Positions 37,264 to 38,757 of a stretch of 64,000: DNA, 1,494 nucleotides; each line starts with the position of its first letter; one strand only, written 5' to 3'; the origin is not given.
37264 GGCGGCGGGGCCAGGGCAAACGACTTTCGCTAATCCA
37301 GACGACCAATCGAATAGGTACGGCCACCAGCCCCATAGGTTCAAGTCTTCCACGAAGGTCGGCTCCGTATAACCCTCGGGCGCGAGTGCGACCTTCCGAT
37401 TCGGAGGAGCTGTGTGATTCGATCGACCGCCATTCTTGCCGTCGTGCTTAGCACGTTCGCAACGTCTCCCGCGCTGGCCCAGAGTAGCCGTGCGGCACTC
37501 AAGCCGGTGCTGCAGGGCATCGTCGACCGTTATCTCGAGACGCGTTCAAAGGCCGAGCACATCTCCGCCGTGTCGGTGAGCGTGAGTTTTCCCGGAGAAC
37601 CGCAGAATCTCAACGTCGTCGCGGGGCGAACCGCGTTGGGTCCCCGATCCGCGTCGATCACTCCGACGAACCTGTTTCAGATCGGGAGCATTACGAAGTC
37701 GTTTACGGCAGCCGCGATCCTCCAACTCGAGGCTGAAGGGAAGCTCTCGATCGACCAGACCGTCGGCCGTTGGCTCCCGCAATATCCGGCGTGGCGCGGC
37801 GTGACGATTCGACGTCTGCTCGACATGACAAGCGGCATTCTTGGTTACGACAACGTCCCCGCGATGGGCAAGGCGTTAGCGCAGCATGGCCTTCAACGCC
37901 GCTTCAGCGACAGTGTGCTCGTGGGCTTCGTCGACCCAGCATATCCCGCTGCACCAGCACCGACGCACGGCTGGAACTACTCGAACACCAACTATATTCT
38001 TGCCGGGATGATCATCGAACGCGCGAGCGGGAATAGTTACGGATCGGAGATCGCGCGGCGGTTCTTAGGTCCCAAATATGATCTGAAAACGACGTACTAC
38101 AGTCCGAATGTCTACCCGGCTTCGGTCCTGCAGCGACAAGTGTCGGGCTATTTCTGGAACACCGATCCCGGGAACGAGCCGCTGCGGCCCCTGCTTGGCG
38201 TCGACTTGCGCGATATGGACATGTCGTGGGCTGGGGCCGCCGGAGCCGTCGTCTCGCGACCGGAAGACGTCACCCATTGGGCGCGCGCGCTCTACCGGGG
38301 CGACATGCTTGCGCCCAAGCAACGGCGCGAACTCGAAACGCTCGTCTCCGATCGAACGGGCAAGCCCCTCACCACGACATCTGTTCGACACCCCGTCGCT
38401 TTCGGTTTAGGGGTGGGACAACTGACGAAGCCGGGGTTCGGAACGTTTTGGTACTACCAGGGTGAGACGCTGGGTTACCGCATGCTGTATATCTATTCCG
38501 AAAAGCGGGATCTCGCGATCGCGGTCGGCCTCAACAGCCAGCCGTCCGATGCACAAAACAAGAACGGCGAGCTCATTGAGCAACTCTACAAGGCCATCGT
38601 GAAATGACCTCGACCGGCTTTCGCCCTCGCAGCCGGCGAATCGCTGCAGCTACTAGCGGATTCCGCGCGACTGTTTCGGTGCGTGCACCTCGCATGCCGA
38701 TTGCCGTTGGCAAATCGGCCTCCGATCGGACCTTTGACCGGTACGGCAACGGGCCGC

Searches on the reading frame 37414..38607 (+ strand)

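Call 71: search_protein_families(library=pfam, proteins=[window:37414-38607:+], max_evalue=0.0001)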
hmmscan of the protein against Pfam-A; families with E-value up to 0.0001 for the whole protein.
window:37414-38607:+ (397 aa): 1 family
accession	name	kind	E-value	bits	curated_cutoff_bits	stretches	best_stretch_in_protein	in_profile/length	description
PF00144.29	Beta-lactamase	-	1.4e-45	156.4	27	1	37-384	1-320/329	Beta-lactamase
